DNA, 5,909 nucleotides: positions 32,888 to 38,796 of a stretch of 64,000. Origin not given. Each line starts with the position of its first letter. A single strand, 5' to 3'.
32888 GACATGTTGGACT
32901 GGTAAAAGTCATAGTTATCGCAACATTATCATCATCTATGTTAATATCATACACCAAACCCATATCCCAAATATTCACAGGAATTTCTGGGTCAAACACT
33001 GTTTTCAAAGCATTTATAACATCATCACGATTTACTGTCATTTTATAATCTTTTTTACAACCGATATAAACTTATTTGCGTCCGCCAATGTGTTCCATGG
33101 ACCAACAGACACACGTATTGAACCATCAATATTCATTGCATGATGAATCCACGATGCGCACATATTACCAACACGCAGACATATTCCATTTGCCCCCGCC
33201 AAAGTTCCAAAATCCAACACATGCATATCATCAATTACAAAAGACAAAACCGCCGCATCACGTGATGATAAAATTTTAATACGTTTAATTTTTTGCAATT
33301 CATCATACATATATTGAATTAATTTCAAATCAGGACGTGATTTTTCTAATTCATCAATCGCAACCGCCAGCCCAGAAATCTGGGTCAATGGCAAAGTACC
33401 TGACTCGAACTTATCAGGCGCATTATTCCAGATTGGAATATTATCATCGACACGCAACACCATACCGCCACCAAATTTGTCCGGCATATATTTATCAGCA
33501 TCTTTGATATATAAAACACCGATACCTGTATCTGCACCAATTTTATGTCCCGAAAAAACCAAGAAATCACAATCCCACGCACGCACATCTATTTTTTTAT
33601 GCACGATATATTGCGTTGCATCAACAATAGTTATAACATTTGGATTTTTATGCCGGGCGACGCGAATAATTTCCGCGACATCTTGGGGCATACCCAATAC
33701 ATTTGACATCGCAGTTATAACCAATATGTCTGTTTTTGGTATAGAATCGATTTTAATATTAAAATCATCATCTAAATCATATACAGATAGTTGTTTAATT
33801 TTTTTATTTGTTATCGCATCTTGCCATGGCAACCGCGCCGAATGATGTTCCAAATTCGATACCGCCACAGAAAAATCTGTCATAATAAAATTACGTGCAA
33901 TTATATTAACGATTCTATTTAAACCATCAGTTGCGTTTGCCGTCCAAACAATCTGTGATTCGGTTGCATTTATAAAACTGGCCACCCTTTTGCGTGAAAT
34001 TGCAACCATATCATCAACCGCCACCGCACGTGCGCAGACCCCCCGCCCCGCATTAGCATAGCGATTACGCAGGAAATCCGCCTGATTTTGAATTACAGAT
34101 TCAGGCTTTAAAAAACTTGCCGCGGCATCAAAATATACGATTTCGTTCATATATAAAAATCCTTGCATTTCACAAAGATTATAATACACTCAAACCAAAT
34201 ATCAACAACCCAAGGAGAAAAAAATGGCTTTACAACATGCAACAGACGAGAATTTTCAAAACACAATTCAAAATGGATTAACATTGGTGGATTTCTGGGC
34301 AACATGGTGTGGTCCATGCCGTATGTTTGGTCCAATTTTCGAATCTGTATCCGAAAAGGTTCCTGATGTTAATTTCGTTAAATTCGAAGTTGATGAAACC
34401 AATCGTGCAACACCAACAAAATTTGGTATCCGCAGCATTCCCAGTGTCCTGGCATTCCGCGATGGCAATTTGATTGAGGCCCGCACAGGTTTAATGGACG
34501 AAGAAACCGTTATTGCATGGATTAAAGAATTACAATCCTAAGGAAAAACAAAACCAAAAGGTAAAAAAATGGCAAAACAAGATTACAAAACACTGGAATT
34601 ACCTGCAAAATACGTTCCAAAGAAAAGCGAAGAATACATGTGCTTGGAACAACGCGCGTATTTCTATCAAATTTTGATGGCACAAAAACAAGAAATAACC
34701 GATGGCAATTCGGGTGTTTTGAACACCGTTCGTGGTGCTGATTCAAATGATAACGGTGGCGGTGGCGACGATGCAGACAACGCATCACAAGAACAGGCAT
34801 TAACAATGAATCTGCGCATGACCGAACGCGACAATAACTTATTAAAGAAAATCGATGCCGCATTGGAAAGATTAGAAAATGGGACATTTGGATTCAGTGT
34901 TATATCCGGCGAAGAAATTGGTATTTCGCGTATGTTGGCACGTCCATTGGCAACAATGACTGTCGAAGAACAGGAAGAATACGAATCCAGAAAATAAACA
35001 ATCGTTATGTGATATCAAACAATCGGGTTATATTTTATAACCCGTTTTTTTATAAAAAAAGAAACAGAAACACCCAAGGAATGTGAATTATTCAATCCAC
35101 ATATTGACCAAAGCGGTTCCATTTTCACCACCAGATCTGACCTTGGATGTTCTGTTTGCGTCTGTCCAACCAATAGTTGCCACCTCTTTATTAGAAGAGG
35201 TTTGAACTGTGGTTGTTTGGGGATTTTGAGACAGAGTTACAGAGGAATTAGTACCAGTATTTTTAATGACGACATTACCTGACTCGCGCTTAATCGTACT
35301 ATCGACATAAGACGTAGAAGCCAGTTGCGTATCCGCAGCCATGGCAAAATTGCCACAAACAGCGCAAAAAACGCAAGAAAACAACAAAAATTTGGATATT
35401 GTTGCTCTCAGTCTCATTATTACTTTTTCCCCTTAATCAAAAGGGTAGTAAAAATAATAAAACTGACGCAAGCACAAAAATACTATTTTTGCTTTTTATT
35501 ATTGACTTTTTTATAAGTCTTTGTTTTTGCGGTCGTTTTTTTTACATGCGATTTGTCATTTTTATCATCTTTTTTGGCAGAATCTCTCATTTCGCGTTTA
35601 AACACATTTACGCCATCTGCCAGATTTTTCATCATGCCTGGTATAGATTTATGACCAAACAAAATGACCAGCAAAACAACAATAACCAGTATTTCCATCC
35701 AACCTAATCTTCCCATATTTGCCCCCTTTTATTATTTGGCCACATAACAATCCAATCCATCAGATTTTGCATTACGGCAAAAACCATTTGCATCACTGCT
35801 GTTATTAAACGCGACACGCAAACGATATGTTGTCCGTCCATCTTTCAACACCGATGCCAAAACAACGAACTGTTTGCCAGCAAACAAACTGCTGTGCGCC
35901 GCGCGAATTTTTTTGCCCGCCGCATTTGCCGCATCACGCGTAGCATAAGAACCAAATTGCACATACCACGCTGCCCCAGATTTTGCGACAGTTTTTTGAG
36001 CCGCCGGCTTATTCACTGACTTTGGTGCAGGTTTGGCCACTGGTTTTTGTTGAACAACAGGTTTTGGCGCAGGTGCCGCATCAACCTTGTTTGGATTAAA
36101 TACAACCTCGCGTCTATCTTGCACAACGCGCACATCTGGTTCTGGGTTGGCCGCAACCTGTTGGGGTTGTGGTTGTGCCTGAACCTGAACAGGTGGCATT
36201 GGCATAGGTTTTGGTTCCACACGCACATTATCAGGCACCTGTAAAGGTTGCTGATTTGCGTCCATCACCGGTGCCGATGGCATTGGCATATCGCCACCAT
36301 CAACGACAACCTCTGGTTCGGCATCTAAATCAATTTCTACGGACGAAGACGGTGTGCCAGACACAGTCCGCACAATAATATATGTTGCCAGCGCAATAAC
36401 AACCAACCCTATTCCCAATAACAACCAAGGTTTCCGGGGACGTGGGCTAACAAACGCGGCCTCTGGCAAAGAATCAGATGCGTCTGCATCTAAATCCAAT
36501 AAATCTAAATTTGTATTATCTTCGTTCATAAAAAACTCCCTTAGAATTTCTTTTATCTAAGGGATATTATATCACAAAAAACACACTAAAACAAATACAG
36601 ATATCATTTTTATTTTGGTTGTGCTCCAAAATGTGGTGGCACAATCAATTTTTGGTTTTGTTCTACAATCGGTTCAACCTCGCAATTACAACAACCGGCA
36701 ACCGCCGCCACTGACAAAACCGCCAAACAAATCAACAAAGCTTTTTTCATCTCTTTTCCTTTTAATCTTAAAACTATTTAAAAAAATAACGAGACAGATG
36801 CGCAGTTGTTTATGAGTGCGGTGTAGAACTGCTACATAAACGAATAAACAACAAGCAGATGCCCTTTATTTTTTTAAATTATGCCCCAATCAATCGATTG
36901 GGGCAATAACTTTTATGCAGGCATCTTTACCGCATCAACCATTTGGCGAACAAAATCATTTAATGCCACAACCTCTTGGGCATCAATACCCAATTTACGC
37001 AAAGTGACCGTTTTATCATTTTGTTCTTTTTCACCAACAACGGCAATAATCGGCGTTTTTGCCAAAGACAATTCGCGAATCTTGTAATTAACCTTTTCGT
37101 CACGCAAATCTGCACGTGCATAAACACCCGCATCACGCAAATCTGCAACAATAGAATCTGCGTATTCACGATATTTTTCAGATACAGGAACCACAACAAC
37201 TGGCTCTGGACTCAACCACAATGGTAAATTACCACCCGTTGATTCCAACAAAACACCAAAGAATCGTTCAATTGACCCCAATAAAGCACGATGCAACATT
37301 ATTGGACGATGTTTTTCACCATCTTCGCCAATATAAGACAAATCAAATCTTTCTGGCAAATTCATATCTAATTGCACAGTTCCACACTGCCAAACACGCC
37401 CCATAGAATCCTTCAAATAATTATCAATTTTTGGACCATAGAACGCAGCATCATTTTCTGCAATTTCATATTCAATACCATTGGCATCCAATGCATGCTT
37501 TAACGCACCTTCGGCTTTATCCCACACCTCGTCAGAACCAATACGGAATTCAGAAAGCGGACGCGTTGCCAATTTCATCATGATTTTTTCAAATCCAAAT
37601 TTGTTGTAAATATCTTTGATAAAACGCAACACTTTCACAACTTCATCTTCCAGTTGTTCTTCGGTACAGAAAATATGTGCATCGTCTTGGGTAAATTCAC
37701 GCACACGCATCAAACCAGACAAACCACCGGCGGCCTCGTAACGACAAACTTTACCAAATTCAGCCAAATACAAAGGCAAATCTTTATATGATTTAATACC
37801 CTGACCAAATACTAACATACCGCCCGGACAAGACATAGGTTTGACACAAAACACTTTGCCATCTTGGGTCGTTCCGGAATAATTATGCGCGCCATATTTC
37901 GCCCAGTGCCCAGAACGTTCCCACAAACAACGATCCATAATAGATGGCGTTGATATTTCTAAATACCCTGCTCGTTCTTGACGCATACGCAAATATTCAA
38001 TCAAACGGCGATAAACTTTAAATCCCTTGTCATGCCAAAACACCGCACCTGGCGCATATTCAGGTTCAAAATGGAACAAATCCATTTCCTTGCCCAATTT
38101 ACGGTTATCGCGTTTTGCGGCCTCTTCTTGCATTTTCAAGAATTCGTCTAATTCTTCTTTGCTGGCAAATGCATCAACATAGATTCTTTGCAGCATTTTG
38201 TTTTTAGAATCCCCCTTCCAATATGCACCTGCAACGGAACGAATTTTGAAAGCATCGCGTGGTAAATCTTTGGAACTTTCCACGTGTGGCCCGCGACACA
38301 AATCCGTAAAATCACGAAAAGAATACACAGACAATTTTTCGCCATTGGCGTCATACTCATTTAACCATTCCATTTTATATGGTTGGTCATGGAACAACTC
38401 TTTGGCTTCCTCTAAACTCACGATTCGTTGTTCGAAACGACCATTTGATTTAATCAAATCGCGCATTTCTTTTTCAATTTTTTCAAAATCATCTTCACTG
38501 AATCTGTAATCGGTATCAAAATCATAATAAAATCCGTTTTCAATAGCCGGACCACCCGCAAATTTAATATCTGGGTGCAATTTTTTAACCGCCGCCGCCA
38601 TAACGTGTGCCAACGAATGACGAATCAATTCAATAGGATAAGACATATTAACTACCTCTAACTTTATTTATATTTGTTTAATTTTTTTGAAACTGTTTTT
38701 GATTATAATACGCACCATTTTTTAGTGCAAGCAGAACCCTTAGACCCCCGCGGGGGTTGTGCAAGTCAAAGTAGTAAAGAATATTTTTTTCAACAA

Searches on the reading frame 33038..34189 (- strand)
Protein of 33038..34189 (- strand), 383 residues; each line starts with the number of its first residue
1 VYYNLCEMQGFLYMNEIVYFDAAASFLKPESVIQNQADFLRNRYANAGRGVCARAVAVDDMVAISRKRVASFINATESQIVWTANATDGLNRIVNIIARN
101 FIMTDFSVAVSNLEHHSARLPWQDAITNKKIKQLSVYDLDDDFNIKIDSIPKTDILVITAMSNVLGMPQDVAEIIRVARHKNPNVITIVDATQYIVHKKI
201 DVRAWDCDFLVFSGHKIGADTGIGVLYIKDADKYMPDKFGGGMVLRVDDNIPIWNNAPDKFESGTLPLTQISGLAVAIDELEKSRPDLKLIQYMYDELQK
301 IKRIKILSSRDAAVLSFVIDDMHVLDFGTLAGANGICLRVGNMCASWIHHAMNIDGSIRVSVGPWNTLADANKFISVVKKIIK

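Call 60: search_protein_families(library=pfam, proteins=[window:33038-34189:-], max_evalue=0.00001)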
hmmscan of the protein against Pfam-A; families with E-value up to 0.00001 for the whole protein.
window:33038-34189:- (383 aa): 1 family
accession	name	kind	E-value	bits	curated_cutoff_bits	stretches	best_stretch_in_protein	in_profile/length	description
PF00266.25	Aminotran_5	-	1e-80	272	21.5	1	18-373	1-370/371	Aminotransferase class-V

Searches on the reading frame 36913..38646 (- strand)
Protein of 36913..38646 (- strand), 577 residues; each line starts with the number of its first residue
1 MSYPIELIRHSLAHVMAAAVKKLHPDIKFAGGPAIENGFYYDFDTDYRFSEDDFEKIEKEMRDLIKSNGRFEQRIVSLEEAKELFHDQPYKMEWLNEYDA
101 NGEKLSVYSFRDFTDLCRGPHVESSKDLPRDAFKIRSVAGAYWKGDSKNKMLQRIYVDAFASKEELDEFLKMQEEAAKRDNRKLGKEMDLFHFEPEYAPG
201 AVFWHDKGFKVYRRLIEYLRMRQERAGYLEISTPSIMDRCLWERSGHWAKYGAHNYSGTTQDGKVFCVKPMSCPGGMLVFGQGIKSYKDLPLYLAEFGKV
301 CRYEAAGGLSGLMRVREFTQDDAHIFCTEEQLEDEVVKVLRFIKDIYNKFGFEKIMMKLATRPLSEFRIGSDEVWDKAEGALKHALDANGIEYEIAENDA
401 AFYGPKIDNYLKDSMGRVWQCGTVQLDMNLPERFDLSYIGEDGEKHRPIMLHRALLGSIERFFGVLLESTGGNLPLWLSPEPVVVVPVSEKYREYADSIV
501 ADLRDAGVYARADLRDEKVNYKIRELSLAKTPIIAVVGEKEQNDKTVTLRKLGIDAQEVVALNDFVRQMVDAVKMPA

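Call 60: search_protein_families(library=pfam, proteins=[window:36913-38646:-], max_evalue=0.00001)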
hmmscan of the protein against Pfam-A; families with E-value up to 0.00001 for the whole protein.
window:36913-38646:- (577 aa): 3 families
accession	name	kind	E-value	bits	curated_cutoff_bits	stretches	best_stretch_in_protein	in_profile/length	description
PF00587.30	tRNA-synt_2b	-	2e-46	158.7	29.3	1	263-469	8-178/179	tRNA synthetase class II core domain (G, H, P, S and T)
PF03129.25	HGTP_anticodon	-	1.7e-19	70.2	21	1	483-567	2-89/94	Anticodon binding domain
PF07973.19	tRNA_SAD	-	8.7e-13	48.5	24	1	106-156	2-44/44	Threonyl and Alanyl tRNA synthetase second additional domain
